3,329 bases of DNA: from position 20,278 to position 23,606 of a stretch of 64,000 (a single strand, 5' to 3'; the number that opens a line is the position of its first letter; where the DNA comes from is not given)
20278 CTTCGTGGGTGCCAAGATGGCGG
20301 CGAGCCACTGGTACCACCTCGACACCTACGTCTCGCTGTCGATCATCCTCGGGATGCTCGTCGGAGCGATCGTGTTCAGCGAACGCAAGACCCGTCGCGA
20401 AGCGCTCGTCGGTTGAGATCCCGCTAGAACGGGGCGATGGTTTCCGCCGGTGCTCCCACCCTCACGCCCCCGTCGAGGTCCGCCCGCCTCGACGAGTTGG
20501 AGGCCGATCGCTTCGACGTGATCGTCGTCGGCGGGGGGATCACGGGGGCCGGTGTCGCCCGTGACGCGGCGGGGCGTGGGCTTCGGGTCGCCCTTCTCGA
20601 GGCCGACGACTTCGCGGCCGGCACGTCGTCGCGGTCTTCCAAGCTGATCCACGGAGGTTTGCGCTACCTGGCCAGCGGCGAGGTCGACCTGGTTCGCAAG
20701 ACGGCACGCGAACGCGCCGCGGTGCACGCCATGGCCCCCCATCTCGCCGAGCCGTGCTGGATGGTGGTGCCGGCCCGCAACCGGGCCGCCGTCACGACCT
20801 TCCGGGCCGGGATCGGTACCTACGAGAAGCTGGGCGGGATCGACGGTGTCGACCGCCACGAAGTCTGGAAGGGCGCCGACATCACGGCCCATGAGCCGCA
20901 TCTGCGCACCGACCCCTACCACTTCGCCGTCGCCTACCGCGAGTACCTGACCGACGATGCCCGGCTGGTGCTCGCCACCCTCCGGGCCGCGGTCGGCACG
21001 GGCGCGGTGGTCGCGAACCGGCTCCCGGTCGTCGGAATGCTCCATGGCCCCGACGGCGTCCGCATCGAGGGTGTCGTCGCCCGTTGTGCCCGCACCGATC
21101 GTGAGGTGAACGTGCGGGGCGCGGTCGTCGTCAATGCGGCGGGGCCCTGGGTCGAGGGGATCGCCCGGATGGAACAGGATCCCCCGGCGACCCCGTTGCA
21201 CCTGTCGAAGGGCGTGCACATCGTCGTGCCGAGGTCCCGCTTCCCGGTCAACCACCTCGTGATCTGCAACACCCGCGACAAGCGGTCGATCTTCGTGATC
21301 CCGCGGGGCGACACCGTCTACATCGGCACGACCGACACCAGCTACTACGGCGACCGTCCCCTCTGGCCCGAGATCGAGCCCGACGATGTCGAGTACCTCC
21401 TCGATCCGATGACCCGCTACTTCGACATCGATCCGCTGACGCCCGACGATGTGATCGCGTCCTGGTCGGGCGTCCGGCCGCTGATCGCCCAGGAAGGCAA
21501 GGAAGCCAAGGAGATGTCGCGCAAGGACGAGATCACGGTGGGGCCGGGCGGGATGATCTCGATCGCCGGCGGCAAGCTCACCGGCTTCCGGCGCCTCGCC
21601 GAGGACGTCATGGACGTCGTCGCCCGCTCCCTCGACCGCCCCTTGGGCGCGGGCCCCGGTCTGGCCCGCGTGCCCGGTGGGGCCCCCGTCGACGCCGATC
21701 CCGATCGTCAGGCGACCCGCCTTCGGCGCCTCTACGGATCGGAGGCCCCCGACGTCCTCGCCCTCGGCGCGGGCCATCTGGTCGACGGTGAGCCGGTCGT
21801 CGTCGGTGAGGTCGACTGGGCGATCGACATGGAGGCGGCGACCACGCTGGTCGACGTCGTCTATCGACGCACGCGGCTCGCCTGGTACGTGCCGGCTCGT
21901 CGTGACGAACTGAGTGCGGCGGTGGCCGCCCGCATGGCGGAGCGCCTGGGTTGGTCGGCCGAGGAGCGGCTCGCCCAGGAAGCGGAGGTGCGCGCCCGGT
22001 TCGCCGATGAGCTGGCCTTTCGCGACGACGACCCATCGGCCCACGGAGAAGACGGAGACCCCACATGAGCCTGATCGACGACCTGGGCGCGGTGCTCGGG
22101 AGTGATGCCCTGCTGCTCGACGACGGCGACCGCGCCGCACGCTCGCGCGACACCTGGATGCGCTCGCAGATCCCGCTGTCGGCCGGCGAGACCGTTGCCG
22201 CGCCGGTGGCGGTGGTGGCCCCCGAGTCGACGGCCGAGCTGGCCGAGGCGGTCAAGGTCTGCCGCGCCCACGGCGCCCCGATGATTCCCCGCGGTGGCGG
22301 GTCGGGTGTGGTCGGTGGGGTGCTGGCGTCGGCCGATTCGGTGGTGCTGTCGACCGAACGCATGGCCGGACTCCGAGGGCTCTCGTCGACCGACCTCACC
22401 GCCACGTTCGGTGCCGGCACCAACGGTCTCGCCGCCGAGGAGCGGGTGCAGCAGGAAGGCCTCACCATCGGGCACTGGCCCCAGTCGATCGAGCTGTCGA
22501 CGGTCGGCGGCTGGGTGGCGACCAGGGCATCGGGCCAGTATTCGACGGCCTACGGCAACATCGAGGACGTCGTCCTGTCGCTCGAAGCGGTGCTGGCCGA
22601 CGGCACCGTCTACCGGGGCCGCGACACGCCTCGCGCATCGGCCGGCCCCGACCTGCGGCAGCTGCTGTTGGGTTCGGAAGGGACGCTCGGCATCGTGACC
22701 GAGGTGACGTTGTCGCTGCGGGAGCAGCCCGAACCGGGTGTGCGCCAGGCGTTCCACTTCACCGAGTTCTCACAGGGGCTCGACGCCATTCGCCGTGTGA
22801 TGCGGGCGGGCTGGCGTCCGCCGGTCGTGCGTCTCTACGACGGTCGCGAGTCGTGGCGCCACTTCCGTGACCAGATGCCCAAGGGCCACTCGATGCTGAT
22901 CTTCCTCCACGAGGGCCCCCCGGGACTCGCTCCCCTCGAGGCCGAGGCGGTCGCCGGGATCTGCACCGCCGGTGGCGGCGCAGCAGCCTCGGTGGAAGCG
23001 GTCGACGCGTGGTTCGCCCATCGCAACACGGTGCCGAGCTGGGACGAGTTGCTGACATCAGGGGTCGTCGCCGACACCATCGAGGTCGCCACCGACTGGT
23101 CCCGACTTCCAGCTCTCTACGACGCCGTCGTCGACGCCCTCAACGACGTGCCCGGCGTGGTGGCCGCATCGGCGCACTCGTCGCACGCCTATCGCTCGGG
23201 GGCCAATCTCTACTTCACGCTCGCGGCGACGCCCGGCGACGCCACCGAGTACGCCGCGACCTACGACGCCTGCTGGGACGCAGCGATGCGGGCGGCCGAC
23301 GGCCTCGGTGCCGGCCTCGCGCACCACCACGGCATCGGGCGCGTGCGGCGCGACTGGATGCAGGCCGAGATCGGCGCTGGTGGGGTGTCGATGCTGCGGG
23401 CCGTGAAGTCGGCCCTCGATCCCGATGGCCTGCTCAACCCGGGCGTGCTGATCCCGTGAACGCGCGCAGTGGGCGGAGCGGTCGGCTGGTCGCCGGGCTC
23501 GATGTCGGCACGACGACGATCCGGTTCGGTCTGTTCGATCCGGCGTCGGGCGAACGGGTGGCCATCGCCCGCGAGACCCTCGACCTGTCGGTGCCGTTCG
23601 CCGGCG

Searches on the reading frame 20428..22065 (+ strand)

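Call 33: search_protein_families(library=pfam, proteins=[window:20428-22065:+], max_evalue=0.0001)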
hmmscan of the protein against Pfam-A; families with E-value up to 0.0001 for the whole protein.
window:20428-22065:+ (546 aa): 3 families
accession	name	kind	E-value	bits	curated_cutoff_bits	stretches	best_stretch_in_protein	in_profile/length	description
PF01266.30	DAO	-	7.2e-52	177.5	27.9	1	30-355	1-315/353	FAD dependent oxidoreductase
PF16901.10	DAO_C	-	1e-16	61.4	31.4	1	426-514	30-126/126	C-terminal domain of alpha-glycerophosphate oxidase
PF00890.30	FAD_binding_2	-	4.4e-08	33.2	20.4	1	30-242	1-205/414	FAD binding domain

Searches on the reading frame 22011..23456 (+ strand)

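Call 33: search_protein_families(library=pfam, proteins=[window:22011-23456:+], max_evalue=0.0001)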
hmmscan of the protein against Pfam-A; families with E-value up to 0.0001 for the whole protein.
window:22011-23456:+ (482 aa): 2 families
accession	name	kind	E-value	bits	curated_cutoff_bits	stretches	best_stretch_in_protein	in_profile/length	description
PF01565.28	FAD_binding_4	-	4.5e-37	127.3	26.4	1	65-202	1-137/139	FAD binding domain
PF02913.24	FAD-oxidase_C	-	1.3e-32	113.9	21.2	1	246-478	8-246/248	FAD linked oxidases, C-terminal domain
